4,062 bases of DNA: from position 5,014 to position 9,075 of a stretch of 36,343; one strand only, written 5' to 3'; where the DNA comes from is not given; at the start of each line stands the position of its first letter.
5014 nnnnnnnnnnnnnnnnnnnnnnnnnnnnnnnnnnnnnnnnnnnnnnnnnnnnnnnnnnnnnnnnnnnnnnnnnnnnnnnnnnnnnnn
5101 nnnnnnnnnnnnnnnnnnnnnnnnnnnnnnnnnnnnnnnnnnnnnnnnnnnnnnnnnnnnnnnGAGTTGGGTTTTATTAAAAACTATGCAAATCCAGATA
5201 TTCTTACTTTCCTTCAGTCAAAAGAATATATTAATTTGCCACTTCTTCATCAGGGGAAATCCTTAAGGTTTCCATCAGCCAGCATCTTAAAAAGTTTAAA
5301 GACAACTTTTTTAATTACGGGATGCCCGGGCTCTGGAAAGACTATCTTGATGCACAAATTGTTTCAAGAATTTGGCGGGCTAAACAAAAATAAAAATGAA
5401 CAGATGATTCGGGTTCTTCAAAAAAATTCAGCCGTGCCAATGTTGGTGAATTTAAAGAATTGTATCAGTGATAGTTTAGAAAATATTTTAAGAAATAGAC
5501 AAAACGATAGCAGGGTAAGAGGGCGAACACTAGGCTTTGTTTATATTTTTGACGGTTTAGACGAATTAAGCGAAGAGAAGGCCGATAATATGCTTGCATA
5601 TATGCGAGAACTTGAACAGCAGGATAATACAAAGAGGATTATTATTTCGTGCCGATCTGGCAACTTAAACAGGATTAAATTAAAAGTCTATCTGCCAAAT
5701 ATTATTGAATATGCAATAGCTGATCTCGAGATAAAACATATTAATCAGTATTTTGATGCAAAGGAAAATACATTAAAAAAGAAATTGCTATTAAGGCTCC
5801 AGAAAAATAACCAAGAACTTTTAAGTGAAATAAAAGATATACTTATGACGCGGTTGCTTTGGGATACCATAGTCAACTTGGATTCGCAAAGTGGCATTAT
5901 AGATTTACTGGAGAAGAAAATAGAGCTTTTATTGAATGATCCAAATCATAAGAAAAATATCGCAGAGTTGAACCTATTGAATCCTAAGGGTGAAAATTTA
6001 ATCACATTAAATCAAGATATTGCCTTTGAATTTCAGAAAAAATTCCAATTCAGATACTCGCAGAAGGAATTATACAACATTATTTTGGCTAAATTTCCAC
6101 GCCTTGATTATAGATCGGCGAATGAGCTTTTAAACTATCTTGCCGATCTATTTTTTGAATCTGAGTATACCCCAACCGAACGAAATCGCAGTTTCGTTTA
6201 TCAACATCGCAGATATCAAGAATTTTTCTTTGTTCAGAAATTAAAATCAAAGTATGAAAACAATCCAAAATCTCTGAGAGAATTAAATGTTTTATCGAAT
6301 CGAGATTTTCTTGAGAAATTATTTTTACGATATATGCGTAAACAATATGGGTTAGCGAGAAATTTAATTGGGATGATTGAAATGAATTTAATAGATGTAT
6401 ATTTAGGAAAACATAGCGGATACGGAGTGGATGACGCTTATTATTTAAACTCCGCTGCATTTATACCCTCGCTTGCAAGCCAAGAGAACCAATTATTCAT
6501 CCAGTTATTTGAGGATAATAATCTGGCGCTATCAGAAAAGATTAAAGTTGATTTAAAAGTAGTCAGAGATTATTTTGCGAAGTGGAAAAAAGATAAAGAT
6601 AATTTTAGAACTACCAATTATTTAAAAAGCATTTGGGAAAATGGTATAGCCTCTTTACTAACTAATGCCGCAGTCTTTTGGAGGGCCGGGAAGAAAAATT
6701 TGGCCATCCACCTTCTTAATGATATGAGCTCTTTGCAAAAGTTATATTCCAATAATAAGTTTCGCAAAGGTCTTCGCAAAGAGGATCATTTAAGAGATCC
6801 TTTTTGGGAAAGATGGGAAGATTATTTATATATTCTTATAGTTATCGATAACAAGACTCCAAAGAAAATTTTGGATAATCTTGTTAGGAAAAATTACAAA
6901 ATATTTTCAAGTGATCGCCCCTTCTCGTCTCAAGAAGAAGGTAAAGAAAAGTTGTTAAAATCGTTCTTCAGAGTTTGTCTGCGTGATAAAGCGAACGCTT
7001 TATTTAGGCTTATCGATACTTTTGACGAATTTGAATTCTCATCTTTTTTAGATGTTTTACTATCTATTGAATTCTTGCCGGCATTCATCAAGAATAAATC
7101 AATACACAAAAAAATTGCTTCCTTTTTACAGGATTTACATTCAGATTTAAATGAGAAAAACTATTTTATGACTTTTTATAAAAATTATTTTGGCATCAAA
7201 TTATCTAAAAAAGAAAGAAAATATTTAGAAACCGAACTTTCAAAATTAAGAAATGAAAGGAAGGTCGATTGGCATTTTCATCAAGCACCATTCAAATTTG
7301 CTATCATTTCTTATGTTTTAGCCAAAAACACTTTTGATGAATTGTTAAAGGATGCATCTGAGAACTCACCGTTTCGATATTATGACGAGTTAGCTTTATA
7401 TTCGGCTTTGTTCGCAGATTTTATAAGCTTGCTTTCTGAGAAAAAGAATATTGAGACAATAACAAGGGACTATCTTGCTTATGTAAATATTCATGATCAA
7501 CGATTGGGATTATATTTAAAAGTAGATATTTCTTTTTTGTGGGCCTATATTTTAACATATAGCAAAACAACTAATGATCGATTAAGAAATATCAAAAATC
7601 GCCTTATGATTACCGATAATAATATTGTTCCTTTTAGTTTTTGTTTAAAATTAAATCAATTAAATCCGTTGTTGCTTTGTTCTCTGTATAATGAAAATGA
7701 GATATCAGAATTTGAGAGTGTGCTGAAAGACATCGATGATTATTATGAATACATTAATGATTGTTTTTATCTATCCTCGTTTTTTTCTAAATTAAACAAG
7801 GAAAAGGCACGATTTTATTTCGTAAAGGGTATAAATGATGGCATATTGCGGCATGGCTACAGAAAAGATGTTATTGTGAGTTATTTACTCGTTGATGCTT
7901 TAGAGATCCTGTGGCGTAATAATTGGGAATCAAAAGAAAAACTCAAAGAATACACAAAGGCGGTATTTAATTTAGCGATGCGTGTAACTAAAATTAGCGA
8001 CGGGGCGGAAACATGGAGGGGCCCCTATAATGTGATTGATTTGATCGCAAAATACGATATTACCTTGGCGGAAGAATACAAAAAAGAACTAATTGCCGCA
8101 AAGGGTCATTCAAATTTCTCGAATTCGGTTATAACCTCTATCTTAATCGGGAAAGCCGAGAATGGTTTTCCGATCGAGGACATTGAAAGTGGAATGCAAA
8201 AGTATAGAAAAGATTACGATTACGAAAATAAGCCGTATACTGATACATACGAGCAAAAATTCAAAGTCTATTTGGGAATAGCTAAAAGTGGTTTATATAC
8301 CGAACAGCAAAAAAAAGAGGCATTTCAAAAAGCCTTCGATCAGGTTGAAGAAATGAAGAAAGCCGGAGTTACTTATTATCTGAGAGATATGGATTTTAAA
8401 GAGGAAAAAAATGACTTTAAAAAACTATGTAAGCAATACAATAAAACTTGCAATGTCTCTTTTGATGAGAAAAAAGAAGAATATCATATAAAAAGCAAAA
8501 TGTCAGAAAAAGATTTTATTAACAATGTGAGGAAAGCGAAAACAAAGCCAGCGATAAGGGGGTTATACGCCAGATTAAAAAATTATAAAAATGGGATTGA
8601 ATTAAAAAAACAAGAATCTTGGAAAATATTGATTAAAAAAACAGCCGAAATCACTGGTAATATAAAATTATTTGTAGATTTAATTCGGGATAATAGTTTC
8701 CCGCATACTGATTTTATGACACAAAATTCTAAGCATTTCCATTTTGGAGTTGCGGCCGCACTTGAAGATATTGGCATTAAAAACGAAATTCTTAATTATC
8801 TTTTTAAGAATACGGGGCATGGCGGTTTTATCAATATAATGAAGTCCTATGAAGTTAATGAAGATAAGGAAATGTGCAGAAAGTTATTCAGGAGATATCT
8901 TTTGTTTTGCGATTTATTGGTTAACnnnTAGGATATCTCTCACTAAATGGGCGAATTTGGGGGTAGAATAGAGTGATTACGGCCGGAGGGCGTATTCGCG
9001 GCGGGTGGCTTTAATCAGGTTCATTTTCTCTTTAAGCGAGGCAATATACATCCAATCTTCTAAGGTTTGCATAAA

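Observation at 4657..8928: Giant nuclease-NACHT/STAND protein (Avs/bNACHT-like) with an unrecognisable ~1000-aa sensor region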

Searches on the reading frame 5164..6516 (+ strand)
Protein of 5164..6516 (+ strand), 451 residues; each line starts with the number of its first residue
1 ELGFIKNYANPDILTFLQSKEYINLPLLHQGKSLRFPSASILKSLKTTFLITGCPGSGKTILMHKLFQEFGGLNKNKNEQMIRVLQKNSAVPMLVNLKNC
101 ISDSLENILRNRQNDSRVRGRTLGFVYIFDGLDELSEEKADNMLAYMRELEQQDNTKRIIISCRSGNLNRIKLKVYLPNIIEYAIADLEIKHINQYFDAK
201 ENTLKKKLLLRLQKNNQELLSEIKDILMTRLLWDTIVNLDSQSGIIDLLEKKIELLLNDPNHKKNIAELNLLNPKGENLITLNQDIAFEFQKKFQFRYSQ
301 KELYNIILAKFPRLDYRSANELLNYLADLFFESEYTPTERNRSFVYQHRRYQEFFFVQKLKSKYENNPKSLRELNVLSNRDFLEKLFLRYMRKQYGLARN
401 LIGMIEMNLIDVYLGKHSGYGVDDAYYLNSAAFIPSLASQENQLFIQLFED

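Call 44: predict_structure(alignment_id=A3)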
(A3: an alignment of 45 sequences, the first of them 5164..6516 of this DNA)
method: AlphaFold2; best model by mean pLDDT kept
length: 451 residues; sequences in the alignment: 45
mean_pLDDT: 85.9   pTM: 0.79
mean pLDDT of the five models: 85.9, 85.4, 85.1, 84.7, 83.0
residues with pLDDT >= 90: 215; 70-90: 191; 50-70: 38; < 50: 7
segments of 3 or more residues with pLDDT < 50: 335-338
pLDDT, mean of each block of 10 residues (from residue 1): 77 89 93 92 95 89 95 91 90 87 82 71 89 85 93 94 88 94 95 95 95 92 90 93 89 87 80 89 93 80 92 90 88 55 78 93 92 82 88 89 85 69 55 69 72 50
secondary structure, 60 per line:
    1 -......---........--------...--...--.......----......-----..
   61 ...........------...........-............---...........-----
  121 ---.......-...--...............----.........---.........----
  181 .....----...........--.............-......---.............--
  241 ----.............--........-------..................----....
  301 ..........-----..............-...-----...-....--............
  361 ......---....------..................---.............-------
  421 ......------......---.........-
elements in order: H2-7 H11-18 E27-29 E32-34 H37-43 E48-53 H59-71 H78-88 E90-96 H97-101 H105-115 E124-130 H137-151 E156-164 H168-176 E181-185 H190-200 H203-215 H217-222 H226-238 H245-257 H260-267 H275-292 E297-299 H300-310 H316-329 E331-333 E343-346 H349-366 H370-373 H380-397 H401-413 H421-426 H433-438 H442-450

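Call 47: fold_search(model_id=the predicted structure, library=pdb)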
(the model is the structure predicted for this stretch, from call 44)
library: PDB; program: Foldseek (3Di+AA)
matches with E <= 10: 1550; with E <= 0.001: 206
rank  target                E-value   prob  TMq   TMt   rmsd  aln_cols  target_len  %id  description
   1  4kxf_N                2.1e-10  1.00  0.58  0.32  12.6       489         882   13  Crystal structure of NLRC4 reveals its autoinhibition mechanism (released 2013-07-24)
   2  4kxf_B                2.5e-10  1.00  0.61  0.33  12.5       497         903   13  Crystal structure of NLRC4 reveals its autoinhibition mechanism (released 2013-07-24)
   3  4kxf_L                2.7e-10  1.00  0.59  0.33  12.8       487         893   14  Crystal structure of NLRC4 reveals its autoinhibition mechanism (released 2013-07-24)
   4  4kxf_K                2.9e-10  1.00  0.62  0.34  11.9       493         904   14  Crystal structure of NLRC4 reveals its autoinhibition mechanism (released 2013-07-24)
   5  4kxf_F                4.9e-10  1.00  0.62  0.34  12.0       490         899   13  Crystal structure of NLRC4 reveals its autoinhibition mechanism (released 2013-07-24)
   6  4kxf_H                5.1e-10  1.00  0.58  0.32  12.7       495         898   13  Crystal structure of NLRC4 reveals its autoinhibition mechanism (released 2013-07-24)
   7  8fw2_A                9.5e-10  1.00  0.37  0.22  13.3       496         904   13  Cryo-EM structure of full-length human NLRC4 inflammasome with C11 symmetry (released 2024-01-03)
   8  4kxf_D                1.0e-09  1.00  0.60  0.33  12.2       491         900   14  Crystal structure of NLRC4 reveals its autoinhibition mechanism (released 2013-07-24)
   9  8fvu_B                1.7e-09  1.00  0.38  0.22  13.0       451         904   14  Cryo-EM structure of human Needle/NAIP/NLRC4 (R288A) (released 2024-01-03)
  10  6b5b_B                2.5e-09  1.00  0.41  0.23  13.4       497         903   13  Cryo-EM structure of the NAIP5-NLRC4-flagellin inflammasome (released 2017-11-15)
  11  7alv                  2.9e-09  1.00  0.53  0.51   9.7       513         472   13  Crystal Structure of NLRP3 NACHT domain in complex with a potent inhibitor (released 2021-10-20)
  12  4kxf_P                4.1e-09  1.00  0.60  0.34   6.0       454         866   13  Crystal structure of NLRC4 reveals its autoinhibition mechanism (released 2013-07-24)
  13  8swk_A                5.9e-09  1.00  0.54  0.32   9.0       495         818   15  Cryo-EM structure of NLRP3 closed hexamer (released 2024-02-14)
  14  9gu4                  6.5e-09  1.00  0.57  0.54   7.7       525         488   14  Crystal structure of NLRP3 in complex with inhibitor NP3-253 (released 2024-12-11)
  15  9dh3_A                9.8e-09  1.00  0.54  0.23   8.5       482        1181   13  Cryo-EM structure of NLRP3 complex with Compound C (released 2024-12-25)
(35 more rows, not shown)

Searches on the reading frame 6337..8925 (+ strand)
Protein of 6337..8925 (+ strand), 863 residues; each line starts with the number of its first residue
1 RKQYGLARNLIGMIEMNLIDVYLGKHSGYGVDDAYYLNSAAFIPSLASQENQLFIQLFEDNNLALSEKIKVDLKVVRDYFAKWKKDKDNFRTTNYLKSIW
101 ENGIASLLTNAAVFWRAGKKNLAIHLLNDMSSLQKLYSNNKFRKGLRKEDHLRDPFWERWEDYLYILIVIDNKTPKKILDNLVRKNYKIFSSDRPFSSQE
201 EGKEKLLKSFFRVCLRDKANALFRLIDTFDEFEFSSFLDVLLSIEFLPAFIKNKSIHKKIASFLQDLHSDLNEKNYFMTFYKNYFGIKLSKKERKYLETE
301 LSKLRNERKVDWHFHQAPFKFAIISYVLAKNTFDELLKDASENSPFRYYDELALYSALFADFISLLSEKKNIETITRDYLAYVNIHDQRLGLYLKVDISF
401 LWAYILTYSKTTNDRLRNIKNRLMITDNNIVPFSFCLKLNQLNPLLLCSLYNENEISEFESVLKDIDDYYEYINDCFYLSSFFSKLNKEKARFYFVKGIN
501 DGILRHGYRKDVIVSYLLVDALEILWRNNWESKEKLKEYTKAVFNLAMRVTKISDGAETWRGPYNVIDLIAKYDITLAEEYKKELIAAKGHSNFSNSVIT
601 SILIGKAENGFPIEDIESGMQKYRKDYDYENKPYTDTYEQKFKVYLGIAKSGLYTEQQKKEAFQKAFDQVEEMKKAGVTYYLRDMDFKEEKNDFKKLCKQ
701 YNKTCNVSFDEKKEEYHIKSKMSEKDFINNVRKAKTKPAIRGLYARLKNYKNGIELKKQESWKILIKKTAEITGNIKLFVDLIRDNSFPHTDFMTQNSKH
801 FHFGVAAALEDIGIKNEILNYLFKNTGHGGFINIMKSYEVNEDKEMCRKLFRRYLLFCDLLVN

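Call 34: predict_structure(alignment_id=A2)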
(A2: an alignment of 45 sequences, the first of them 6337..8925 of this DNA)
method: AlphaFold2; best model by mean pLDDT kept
length: 863 residues; sequences in the alignment: 45
mean_pLDDT: 89.5   pTM: 0.79
mean pLDDT of the five models: 89.5, 89.4, 88.7, 87.8, 87.3
residues with pLDDT >= 90: 584; 70-90: 228; 50-70: 49; < 50: 2
segments of 3 or more residues with pLDDT < 50: none
pLDDT, mean of each block of 10 residues (from residue 1): 87 89 64 77 95 92 85 92 87 89 94 96 95 95 86 91 97 96 87 57 90 95 93 93 95 91 87 89 93 93 87 84 95 85 68 95 96 96 82 89 96 95 88 95 94 94 75 93 95 94 68 88 96 96 92 66 93 95 90 87 94 95 86 88 96 94 96 87 87 94 90 60 92 95 89 90 96 95 91 88 96 92 88 96 96 93 80
secondary structure, 60 per line:
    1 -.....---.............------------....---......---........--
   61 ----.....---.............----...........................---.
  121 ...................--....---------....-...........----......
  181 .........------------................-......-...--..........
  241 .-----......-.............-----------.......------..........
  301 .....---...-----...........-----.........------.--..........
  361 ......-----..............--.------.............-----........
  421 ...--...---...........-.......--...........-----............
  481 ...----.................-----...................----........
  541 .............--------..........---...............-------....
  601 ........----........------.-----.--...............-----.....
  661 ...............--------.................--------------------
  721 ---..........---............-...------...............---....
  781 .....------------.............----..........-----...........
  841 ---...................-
elements in order (helices of 4 or more, strands of 3 or more residues): H2-6 H10-22 H35-38 H42-47 H51-58 H65-69 H73-85 H90-116 H120-139 H142-145 H155-158 H160-170 H175-189 H202-217 H219-224 H231-241 H247-252 H254-266 H278-284 H291-305 H317-327 H333-341 H351-366 H372-385 H395-407 H413-423 H432-442 H444-450 H453-463 H469-483 H488-504 H510-528 H533-553 H562-571 H575-589 H597-608 H613-620 H636-650 H656-675 H684-700 H724-733 H737-748 H759-773 H777-785 H798-810 H815-824 H830-840 H844-862

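Call 37: fold_search(model_id=the predicted structure, library=pdb)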
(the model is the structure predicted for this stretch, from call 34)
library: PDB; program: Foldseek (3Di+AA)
matches with E <= 10: 673; with E <= 0.001: 0
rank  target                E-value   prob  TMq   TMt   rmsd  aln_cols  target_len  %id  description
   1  8hq6_C                3.1e-03  0.97  0.18  0.16  27.1      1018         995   11  KL2 in complex with CRM1-Ran-RanBP1 (released 2023-10-25)
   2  9oga                  3.2e-03  0.98  0.17  0.16  24.7       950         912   10  Cryo-EM structure of human full-length XPO1 conjugated with selinexor (released 2025-11-26)
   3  9vm1_C                3.2e-03  0.97  0.18  0.16  26.6      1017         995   11  MVM NS2 mutant Nm42 in complex with CRM1-Ran-RanBP1 (released 2025-08-06)
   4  5dhf_C                3.2e-03  0.97  0.18  0.16  26.2      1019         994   10  Crystal Structure of hRio2 NES Peptide in complex with CRM1-Ran-RanBP1 (released 2015-09-16)
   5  5uwq_C                3.9e-03  0.97  0.18  0.16  26.6      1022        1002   11  Crystal Structure of CDC7 NES Peptide in complex with CRM1-Ran-RanBP1 (released 2017-03-22)
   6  6x2u_C                4.1e-03  0.94  0.17  0.15  26.4      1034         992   11  Crystal Structure of PKINES peptide bound to CRM1 (released 2020-07-01)
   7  7evn_C                4.7e-03  0.99  0.17  0.18  22.9       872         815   11  The cryo-EM structure of the DDX42-SF3b complex (released 2022-08-03)
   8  7unk_A                5.0e-03  0.89  0.14  0.12  32.5      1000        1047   10  Structure of Importin-4 bound to the H3-H4-ASF1 histone-histone chaperone complex (released 2022-09-21)
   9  8huf_C                5.8e-03  0.96  0.18  0.16  27.0      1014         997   11  B28 in complex with CRM1-Ran-RanBP1 (released 2023-12-27)
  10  9ogo_C                6.2e-03  0.91  0.16  0.14  27.1      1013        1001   10  Crystal Structure of KPT185 in complex with CRM1(EH mutant)-Ran-RanBP1 (released 2025-11-26)
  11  4zj7_A                6.2e-03  0.91  0.16  0.14  30.4      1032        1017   10  Crystal structure of the karyopherin Kap121p bound to the extreme C-terminus of the protein phosphatase Cdc14p (released 2015-06-03)
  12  8qyz_F                7.4e-03  0.95  0.18  0.16  26.1      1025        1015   12  Crystal structure of hiNES2 in complex with Xpo1 and RanGTP (released 2024-11-06)
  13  5uwo_C                7.7e-03  0.91  0.17  0.15  26.7      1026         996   11  Crystal Structure of Engineered FMRP-1b NES Peptide in complex with CRM1-Ran-RanBP1 (released 2017-03-22)
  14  8fgw_D                8.0e-03  0.90  0.16  0.12  31.0      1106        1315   11  Human IFT-A complex structures provide molecular insights into ciliary transport (released 2023-02-22)
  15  3w3v                  8.9e-03  0.90  0.16  0.14  28.7       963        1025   10  Crystal structure of Kap121p mutant D353K/E396K/D438K (released 2013-04-10)
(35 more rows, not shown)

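Call 84: search_protein_representatives(alignment_id=A5)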
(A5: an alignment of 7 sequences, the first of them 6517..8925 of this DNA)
Query: 7 sequences, 804 profile positions. Proteins with E-value up to 0.001 (for the whole library): 174; up to 1e-10: 144; up to 1e-30: 104. The best 150 are listed.
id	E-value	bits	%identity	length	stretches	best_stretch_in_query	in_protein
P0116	0.0e+00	1127.6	-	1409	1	1-804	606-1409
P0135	2.2e-284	962.4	-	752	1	54-804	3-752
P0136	3.5e-278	941.9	-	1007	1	13-804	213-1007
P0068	3.6e-277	938.5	-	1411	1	11-803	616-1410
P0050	7.5e-275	930.8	-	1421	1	1-804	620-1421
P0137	2.3e-271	919.3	-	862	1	1-804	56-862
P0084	4.6e-265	898.5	-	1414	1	1-803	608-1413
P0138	2.2e-264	896.2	-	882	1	2-804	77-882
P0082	1.1e-260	884.0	-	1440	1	1-803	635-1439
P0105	1.3e-250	850.7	-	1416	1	1-804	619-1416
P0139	1.5e-250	850.5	-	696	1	110-803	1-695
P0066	4.6e-250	848.9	-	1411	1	1-803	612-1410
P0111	1.3e-247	840.8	-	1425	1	1-803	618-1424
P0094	1.8e-246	837.0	-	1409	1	1-803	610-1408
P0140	1.0e-244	831.2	-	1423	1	1-803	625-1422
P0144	3.6e-223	759.9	-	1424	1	1-803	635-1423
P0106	2.3e-217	740.7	-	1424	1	1-803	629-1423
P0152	2.6e-190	651.3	-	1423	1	3-804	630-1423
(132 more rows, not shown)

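Call 92: fold_search(model_id=the predicted structure, library=viral)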
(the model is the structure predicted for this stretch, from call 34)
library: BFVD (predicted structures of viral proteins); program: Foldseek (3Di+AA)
matches with E <= 10: 223; with E <= 0.001: 0
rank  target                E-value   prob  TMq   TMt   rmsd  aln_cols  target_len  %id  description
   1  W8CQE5                5.2e-02  0.13  0.07  0.06  47.1       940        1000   12  (no name in the UniProt tables at hand)
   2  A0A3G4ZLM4            8.9e-02  0.30  0.11  0.11  31.7       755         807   12  U-box domain protein [Terrestrivirus sp.]
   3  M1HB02                1.3e-01  0.25  0.10  0.12  31.4       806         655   11  (no name in the UniProt tables at hand)
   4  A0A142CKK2            1.4e-01  0.20  0.10  0.10  37.2       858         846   10  (no name in the UniProt tables at hand)
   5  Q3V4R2                1.5e-01  0.13  0.08  0.09  47.0       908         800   10  Structural protein ORF800 [Acidianus two-tailed virus]
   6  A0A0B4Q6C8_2          1.9e-01  0.11  0.09  0.07  47.0      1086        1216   12  Large tegument protein [Equid gammaherpesvirus 5]
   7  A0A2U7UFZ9            2.1e-01  0.12  0.08  0.10  29.0       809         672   11  Uncharacterized protein [Pandoravirus macleodensis]
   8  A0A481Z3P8            2.6e-01  0.23  0.14  0.16  25.7       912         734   13  Ankyrin repeat protein [Pithovirus LCPAC102]
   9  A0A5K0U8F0            2.6e-01  0.16  0.10  0.11  34.7       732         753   11  Uncharacterized protein [Yasminevirus sp. GU-2018]
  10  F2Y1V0                4.1e-01  0.23  0.12  0.16  23.3       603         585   10  (no name in the UniProt tables at hand)
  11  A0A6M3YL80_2          4.1e-01  0.08  0.09  0.07  72.0      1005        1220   11  (no name in the UniProt tables at hand)
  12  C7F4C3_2              4.2e-01  0.07  0.08  0.08  46.8       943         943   12  (no name in the UniProt tables at hand)
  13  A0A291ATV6            4.7e-01  0.11  0.11  0.11  30.2       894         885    9  Uncharacterized protein [Pandoravirus salinus]
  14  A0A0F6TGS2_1          5.6e-01  0.09  0.10  0.09  44.2       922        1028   10  A48 [Rat cytomegalovirus ALL-03]
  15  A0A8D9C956            5.8e-01  0.30  0.13  0.13  20.8       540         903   15  Uncharacterized protein [uncultured marine phage]
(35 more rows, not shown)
